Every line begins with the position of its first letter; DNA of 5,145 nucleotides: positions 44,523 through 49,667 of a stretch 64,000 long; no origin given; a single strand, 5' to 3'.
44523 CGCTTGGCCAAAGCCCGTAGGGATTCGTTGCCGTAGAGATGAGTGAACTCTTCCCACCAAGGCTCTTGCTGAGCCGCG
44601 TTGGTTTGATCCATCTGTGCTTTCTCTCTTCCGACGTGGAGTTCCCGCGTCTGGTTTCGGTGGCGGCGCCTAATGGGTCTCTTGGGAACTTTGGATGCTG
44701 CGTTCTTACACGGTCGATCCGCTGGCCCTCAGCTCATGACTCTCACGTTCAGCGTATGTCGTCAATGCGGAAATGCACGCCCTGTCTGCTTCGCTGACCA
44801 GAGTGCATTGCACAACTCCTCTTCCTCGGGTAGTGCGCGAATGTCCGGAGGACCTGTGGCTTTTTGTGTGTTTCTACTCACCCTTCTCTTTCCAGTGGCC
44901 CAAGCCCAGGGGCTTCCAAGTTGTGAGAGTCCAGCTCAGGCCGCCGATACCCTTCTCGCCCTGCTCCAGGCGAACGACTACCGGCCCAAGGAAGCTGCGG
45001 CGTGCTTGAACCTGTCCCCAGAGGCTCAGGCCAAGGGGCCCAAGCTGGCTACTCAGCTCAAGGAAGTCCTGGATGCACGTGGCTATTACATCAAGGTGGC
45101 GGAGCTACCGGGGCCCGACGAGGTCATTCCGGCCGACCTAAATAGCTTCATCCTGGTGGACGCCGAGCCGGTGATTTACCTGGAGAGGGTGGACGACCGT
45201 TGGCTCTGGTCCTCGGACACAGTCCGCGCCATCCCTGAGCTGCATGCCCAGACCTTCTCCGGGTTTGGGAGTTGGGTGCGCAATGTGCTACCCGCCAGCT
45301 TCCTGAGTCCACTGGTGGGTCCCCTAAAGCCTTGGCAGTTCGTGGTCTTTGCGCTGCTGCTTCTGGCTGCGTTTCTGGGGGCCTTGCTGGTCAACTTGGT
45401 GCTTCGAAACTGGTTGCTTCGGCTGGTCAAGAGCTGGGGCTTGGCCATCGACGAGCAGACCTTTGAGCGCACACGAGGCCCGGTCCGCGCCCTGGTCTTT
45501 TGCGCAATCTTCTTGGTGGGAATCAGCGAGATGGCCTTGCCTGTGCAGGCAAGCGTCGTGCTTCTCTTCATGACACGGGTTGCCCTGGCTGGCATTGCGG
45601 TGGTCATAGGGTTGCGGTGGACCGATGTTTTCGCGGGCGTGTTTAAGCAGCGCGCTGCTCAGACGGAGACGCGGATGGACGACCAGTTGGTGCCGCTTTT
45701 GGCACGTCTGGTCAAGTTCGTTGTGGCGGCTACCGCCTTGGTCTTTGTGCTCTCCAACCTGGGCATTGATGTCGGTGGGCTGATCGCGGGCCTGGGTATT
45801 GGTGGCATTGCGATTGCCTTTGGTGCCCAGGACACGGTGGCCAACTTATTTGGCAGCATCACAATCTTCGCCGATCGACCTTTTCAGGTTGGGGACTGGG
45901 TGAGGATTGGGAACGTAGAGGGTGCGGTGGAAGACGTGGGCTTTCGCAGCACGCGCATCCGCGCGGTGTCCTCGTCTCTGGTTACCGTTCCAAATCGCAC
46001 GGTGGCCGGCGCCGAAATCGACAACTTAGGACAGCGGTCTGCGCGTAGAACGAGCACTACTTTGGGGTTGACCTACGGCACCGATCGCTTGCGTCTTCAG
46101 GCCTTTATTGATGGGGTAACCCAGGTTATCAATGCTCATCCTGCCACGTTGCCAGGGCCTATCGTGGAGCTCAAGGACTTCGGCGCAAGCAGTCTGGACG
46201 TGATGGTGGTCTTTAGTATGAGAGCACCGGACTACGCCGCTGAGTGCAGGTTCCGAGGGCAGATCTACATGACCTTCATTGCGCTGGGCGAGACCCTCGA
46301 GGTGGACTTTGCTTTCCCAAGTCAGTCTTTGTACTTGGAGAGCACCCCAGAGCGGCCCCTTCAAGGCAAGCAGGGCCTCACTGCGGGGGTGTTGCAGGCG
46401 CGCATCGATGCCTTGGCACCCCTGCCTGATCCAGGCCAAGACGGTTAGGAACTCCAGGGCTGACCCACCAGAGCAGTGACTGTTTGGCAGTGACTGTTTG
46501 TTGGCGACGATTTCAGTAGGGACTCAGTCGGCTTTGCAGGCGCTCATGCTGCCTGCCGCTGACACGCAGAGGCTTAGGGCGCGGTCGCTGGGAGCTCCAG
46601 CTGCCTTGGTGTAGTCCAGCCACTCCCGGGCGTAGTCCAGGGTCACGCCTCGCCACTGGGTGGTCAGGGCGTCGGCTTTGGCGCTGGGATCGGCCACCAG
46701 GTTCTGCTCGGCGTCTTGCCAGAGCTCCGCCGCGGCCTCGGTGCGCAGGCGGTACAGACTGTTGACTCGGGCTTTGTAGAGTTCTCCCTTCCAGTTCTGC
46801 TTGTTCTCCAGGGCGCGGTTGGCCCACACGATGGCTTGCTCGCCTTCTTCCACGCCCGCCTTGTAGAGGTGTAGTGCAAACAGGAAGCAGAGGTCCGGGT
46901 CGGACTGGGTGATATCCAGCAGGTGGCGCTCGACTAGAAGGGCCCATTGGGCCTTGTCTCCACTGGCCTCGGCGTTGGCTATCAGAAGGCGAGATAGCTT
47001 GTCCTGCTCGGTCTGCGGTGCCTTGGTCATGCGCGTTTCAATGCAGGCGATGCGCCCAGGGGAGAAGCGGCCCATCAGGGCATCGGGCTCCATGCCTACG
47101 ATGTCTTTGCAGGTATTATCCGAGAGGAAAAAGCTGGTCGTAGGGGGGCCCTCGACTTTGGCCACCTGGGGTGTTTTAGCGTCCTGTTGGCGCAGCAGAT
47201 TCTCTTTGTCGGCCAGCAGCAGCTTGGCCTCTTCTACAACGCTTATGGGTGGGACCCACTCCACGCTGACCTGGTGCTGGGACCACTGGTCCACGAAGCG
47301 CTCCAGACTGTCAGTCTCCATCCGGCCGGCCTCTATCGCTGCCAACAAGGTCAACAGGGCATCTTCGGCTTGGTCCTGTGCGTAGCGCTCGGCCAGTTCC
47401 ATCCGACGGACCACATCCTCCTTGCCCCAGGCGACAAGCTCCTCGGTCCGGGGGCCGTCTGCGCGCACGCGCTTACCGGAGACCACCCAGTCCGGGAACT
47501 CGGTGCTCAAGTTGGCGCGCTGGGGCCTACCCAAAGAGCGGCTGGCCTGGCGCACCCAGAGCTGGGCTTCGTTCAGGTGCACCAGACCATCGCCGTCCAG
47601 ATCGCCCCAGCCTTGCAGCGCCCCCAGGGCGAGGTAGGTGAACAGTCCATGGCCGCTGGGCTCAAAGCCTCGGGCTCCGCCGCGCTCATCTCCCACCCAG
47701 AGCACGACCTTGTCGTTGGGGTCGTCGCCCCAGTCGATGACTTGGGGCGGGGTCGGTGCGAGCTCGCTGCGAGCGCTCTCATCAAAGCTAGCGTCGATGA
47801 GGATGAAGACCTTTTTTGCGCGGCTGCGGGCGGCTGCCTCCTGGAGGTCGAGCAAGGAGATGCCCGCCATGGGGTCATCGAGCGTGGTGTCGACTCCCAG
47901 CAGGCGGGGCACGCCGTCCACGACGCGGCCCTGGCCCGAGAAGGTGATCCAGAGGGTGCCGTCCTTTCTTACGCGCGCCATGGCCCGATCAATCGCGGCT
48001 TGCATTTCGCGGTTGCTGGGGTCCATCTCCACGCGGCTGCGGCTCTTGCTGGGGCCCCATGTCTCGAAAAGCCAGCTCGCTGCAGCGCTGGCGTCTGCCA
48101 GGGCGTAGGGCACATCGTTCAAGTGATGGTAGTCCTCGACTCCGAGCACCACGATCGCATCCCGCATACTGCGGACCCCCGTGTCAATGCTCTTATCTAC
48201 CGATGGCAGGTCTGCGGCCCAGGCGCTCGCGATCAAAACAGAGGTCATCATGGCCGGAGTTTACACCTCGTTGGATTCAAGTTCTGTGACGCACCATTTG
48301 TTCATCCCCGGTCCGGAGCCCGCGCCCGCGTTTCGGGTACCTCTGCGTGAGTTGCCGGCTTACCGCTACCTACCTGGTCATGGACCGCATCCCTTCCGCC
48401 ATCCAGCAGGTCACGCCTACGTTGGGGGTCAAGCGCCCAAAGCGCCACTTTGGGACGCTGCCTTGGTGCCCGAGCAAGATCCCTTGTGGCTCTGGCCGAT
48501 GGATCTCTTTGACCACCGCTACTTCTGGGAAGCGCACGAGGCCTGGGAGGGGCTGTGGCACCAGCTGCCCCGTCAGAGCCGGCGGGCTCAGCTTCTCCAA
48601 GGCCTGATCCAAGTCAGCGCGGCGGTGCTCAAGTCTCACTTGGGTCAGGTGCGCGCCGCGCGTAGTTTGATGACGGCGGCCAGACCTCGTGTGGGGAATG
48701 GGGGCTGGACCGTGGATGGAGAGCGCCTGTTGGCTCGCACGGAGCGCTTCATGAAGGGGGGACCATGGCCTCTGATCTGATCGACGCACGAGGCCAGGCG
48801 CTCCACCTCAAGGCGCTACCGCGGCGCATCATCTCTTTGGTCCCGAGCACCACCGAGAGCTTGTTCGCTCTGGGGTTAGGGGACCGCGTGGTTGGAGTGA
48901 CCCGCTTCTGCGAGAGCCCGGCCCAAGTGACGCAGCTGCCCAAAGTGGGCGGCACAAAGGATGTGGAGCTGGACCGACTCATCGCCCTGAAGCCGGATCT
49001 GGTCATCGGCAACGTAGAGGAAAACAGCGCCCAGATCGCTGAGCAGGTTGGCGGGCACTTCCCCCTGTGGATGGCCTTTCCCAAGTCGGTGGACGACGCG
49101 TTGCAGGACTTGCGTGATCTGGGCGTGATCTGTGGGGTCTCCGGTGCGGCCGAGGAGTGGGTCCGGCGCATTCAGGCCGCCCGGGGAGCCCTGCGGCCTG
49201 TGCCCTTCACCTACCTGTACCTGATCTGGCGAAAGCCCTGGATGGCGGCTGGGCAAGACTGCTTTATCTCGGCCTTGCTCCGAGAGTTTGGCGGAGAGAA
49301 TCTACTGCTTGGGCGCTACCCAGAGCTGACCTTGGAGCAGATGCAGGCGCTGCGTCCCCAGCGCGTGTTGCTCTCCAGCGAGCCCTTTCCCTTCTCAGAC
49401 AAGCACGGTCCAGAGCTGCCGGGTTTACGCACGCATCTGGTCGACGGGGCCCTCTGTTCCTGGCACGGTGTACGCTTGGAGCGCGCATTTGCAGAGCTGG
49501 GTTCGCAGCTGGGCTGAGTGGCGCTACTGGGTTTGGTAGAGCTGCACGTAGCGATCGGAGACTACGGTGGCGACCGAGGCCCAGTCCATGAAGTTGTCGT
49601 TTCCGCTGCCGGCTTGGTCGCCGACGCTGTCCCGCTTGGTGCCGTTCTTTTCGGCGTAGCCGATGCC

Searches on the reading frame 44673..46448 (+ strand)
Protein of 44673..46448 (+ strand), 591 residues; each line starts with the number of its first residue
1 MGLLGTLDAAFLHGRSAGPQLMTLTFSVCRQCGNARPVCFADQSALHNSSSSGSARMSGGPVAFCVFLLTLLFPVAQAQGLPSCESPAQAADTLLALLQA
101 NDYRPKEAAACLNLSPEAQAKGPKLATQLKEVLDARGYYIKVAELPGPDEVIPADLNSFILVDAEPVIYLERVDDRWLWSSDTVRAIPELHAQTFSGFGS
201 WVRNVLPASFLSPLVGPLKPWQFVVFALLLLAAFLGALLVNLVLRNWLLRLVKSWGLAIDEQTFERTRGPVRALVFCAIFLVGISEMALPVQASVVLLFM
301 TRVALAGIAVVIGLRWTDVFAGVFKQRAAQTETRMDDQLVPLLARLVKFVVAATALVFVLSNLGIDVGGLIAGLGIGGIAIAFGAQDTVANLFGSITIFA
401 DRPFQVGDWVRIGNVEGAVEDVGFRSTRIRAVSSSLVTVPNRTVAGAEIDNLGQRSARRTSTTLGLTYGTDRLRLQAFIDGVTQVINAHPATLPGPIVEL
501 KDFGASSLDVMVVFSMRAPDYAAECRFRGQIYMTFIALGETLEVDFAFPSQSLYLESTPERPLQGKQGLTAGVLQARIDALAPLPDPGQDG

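Call 29: search_protein_families(library=pfam, proteins=[window:44673-46448:+], max_evalue=0.001)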
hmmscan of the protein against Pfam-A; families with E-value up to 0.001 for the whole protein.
window:44673-46448:+ (591 aa): 2 families
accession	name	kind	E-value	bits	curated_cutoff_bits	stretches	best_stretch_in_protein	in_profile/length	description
PF00924.24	MS_channel_2nd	-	5.2e-22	78.2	20.2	1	387-452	1-66/68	Mechanosensitive ion channel, beta-domain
PF21088.3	MS_channel_1st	-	3.2e-09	37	23.1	1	346-386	2-42/42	Mechanosensitive ion channel, transmembrane helices 2/3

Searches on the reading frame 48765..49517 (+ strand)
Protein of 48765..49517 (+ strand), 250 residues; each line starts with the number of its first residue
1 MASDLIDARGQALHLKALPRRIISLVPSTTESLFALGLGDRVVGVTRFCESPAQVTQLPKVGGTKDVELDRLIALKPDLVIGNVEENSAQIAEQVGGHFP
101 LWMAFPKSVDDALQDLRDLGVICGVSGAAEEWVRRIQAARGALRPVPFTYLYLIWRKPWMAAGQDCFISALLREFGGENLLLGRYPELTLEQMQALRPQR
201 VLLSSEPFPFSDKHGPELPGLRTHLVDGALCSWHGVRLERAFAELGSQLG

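Call 29: search_protein_families(library=pfam, proteins=[window:48765-49517:+], max_evalue=0.001)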
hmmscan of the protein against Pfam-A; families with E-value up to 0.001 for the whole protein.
window:48765-49517:+ (250 aa): 1 family
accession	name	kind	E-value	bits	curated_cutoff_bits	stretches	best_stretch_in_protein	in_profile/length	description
PF01497.23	Peripla_BP_2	-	1.5e-13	51.1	27.5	1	22-204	1-198/235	Periplasmic binding protein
